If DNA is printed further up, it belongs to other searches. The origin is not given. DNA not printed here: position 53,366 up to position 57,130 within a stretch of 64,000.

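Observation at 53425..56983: Giant orphan protein (1155 aa) with two bipartite hydrophobic hairpins, encoded directly upstream of flhB behind a CtrA-like box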

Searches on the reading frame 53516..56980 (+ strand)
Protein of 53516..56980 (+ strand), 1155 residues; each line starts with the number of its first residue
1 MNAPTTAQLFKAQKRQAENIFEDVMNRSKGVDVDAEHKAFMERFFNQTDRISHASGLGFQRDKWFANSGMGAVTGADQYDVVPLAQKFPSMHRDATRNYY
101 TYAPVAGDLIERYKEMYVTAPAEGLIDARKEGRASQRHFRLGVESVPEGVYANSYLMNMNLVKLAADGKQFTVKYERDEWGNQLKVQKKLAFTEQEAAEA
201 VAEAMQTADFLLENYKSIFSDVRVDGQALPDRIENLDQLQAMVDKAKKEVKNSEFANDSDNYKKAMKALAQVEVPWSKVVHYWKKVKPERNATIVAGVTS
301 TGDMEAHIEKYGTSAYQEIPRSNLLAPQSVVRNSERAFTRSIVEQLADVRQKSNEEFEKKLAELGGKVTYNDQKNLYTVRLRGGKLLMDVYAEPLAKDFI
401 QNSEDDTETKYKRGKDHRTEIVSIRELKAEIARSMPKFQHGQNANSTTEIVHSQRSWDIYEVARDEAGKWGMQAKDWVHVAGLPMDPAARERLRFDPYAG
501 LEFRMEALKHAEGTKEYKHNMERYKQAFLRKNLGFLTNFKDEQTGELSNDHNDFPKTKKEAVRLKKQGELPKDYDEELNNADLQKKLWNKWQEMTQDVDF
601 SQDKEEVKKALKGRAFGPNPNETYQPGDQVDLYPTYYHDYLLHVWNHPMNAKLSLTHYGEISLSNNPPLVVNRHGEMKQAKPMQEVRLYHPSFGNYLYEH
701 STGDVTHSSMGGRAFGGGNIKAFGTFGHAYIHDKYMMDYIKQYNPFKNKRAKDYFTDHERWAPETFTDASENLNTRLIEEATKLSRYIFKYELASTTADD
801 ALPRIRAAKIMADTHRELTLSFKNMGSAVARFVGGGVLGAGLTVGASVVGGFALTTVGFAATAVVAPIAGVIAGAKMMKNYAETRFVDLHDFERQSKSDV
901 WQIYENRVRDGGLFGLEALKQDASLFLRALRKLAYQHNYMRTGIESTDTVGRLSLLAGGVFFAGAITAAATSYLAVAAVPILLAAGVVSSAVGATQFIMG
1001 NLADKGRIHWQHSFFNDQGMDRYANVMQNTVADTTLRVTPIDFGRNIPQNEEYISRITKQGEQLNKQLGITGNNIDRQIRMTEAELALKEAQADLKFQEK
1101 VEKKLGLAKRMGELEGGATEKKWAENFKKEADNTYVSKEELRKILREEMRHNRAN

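Call 4: search_protein_families(library=pfam, proteins=[window:53516-56980:+], max_evalue=1)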
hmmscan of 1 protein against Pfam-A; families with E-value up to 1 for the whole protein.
window:53516-56980:+ (1155 aa): 0 families

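Call 5: search_protein_families(library=ncbifam, proteins=[window:53516-56980:+], max_evalue=1)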
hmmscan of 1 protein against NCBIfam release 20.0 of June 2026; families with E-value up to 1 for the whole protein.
window:53516-56980:+ (1155 aa): 1 family
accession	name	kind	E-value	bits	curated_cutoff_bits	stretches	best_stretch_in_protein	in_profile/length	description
TIGR00796.1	livcs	equivalog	0.75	8.8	243.4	0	829-883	5-59/405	branched-chain amino acid transport system II carrier protein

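Call 6: search_solved_structures(query=window:53516-56980:+, max_evalue=1)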
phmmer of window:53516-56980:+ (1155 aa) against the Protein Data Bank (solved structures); distinct sequences matched with E-value up to 1: 2.
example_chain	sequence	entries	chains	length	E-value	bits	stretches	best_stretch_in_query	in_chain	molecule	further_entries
5c2c_A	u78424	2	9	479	0.47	11.3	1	870-937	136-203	Form II RubisCO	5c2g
5zwn_Y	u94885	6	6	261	0.74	10.6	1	1050-1115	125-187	Protein LUC7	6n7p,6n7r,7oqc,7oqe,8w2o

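Call 7: find_homologous_proteins(query=window:53516-56980:+, max_evalue=0.001)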
Query window:53516-56980:+ (1155 aa): 1 proteins with E <= 0.001 among 8000 candidates.
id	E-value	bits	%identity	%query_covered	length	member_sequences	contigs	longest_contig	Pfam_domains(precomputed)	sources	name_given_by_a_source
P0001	0.0e+0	2578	100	98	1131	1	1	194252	-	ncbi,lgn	-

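Call 10: find_encoding_contigs(protein=P0001, flank=10000, max_places=6)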
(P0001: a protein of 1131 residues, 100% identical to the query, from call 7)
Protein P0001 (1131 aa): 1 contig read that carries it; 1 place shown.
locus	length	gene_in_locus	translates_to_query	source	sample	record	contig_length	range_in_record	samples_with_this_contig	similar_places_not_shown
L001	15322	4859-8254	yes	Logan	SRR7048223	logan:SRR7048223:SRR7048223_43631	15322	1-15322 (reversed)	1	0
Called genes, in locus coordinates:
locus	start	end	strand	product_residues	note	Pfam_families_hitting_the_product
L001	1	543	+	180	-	?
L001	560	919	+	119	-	PF05635:23S_rRNA_IVP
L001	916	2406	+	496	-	PF02934:GatB_N, PF02637:GatB_Yqey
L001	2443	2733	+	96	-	-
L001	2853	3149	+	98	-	-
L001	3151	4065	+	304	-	PF00702:Hydrolase (weak), PF13419:HAD_2 (faint), PF13344:Hydrolase_6, PF13242:Hydrolase_like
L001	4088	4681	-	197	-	PF01300:Sua5_yciO_yrdC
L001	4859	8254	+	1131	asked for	-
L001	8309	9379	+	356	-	PF01312:Bac_export_2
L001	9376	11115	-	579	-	PF00512:HisKA, PF02518:HATPase_c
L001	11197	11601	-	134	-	PF01242:PTPS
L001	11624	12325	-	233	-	PF08238:Sel1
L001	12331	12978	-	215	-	PF00226:DnaJ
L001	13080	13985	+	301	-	PF03706:LPG_synthase_TM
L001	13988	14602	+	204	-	PF00578:AhpC-TSA, PF08534:Redoxin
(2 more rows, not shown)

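Call 11: find_related_loci(query=window:53516-56980:+, collection=genome_contigs, flank=10000)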
Query window:53516-56980:+ (1155 aa) in genome_contigs; peptide patterns used: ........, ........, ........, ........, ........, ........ (x = any residue, [..] = any of these).
11 stretches matched a pattern, but none encodes a relative of the query by tblastn (E <= 1e-3).

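Call 19: search_protein_representatives(protein=window:53516-56980:+)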
Query: 1155 residues. Proteins with E-value up to 0.001 (for the whole library): 5; up to 1e-10: 5; up to 1e-30: 3. The best 5 are listed.
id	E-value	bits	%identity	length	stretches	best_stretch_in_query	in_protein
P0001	0.0e+00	2577.5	100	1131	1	25-1155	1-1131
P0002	9.9e-51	189.0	29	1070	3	419-1076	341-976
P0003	1.8e-47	178.3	32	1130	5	780-1075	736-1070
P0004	7.5e-21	90.1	26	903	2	788-1083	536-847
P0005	4.1e-20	87.7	27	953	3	643-1009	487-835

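Call 21: find_encoding_contigs(protein=P0002, flank=10000)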
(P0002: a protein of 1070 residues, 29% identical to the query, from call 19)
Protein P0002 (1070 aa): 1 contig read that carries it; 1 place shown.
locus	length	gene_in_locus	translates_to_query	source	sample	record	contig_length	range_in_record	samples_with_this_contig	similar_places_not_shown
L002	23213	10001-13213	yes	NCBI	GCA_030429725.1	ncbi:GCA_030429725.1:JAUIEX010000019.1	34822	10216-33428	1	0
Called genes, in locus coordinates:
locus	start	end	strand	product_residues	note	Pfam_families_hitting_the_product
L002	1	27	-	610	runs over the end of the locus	PF01368:DHH, PF02272:DHHA1, PF17768:RecJ_OB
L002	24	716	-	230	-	PF01634:HisG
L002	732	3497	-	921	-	PF00575:S1 (faint), PF10150:RNase_E_G, PF20833:RNase_E_G_Thio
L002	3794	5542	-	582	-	PF00361:Proton_antipo_M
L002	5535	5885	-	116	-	-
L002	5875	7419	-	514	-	PF00662:Proton_antipo_N (weak), PF00361:Proton_antipo_M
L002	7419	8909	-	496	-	PF10125:NADHdeh_related (weak), PF00361:Proton_antipo_M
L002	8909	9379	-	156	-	PF00420:Oxidored_q2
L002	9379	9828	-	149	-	PF04039:MnhB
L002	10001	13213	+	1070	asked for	-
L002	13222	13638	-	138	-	PF01124:MAPEG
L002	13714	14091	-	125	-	-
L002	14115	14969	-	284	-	PF00561:Abhydrolase_1, PF12146:Hydrolase_4 (faint)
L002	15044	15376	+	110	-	-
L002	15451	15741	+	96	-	PF02686:GatC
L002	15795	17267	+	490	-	PF01425:Amidase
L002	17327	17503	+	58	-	PF01679:Pmp3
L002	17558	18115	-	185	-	PF02561:FliS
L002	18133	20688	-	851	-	PF02465:FliD_N, PF07196:Flagellin_IN, PF07195:FliD_C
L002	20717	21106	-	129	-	-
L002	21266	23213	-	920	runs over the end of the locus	PF00669:Flagellin_N, PF00700:Flagellin_C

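Call 22: find_encoding_contigs(protein=P0003, flank=10000)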
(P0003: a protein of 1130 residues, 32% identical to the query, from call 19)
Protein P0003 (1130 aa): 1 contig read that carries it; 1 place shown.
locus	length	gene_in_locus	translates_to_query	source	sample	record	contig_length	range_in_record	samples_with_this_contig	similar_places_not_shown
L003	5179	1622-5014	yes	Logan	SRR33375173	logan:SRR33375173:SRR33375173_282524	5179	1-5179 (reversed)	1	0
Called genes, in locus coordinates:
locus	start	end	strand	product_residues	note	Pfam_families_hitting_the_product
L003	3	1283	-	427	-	?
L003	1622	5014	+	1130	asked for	-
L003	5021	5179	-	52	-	?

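Call 23: find_encoding_contigs(protein=P0004, flank=10000)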
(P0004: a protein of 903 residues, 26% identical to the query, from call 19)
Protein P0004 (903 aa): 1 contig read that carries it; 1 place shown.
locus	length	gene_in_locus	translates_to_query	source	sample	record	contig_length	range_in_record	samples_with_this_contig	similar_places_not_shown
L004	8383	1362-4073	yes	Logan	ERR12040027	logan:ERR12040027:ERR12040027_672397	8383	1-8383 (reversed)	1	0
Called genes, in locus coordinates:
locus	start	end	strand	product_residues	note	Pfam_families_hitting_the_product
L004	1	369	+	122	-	?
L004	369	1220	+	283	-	PF01040:UbiA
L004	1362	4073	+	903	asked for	-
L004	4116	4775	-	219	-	PF14622:Ribonucleas_3_3, PF00636:Ribonuclease_3, PF14709:DND1_DSRM (weak), PF00035:dsrm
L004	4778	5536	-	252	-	PF10502:Peptidase_S26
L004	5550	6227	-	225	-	PF02390:Methyltransf_4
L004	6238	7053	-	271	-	PF00106:adh_short, PF01370:Epimerase (faint), PF08659:KR, PF13460:NAD_binding_10 (weak), PF13561:adh_short_C2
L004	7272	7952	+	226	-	PF05430:Methyltransf_30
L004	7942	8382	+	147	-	?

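Call 24: find_encoding_contigs(protein=P0005, flank=10000)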
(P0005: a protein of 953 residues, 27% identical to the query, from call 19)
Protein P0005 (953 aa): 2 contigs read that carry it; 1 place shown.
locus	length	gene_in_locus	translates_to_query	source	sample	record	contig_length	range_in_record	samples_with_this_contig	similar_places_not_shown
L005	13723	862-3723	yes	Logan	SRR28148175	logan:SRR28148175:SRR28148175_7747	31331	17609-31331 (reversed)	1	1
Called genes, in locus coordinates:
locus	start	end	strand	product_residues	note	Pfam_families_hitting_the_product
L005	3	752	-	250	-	?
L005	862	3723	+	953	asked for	-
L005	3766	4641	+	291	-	PF00483:NTP_transferase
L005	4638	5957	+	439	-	PF02558:ApbA (weak), PF03446:NAD_binding_2 (faint), PF03721:UDPG_MGDP_dh_N, PF03807:F420_oxidored (faint), PF00984:UDPG_MGDP_dh, PF03720:UDPG_MGDP_dh_C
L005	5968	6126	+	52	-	-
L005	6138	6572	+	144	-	-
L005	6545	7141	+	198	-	-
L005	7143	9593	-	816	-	PF00912:Transgly, PF17092:PCB_OB, PF00905:Transpeptidase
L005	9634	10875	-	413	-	PF11741:AMIN, PF01520:Amidase_3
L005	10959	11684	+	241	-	PF03740:PdxJ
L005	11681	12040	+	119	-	PF01648:ACPS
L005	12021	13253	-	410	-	PF01266:DAO (weak), PF01593:Amino_oxidase, PF03486:HI0933_like (faint), PF13450:NAD_binding_8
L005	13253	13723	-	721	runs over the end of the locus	PF02743:dCache_1, PF00672:HAMP, PF00015:MCPsignal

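Call 27: find_related_loci(query=A1, collection=genome_contigs, flank=10000)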
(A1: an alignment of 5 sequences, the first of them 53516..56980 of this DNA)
Query A1 (1155 aa) in genome_contigs; peptide patterns used: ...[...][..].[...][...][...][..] (x = any residue, [..] = any of these).
25 stretches matched a pattern; 1 encode a relative of the query (tblastn E <= 1e-3); 1 distinct loci.
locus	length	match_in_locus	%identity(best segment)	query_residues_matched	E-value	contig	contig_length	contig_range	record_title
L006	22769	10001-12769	24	46-1073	4e-64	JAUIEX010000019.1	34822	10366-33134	MAG: Alphaproteobacteria bacterium isolate 8_bin.54 NODE_1399_length_34822_cov_1.269462, whole genome shotgun sequence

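Call 28: find_homologous_proteins(query=A1, max_evalue=0.001)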
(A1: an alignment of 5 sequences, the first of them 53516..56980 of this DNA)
Query A1 (5 sequences) (1155 aa, profile of the alignment): 1 proteins with E <= 0.001 among 8000 candidates.
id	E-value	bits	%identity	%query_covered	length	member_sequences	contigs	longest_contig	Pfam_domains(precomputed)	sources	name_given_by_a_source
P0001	0.0e+0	1329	100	98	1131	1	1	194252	-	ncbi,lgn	-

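Call 30: find_related_loci(query=A1, collection=metagenome_contigs, flank=10000)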
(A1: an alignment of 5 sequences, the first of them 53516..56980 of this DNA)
Query A1 (1155 aa) in metagenome_contigs; peptide patterns used: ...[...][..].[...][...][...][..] (x = any residue, [..] = any of these).
43 stretches matched a pattern, but none encodes a relative of the query by tblastn (E <= 1e-3).

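Call 32: search_solved_structures(query=A1, max_evalue=10)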
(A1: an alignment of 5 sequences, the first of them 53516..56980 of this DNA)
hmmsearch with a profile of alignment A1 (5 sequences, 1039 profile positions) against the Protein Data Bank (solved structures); distinct sequences matched with E-value up to 10: 2.
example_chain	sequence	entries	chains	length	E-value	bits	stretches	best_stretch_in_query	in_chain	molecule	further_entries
9qef_E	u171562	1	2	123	0.039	15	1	849-938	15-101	Co-purified transmembrane protein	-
3da5_A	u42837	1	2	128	2.5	9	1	531-580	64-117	Argonaute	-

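Call 33: search_protein_families(library=pfam, alignment_id=A1, max_evalue=1)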
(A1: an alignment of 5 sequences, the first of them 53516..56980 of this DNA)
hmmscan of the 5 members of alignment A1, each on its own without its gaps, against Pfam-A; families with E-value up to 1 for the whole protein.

A. member 1, window:53516-56980:+ (1155 aa): 0 families

B. families by the number of members that match (of 5 scanned): 4 families
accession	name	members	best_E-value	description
PF05802.16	SctB2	1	0.12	SPI-2 type 3 secretion system translocon protein SctB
PF23933.1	DUF7269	1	0.16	Family of unknown function (DUF7269)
PF05139.19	Erythro_esteras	1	0.19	Erythromycin esterase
PF12608.13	T4bSS_IcmS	1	0.49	Type IVb secretion, IcmS, effector-recruitment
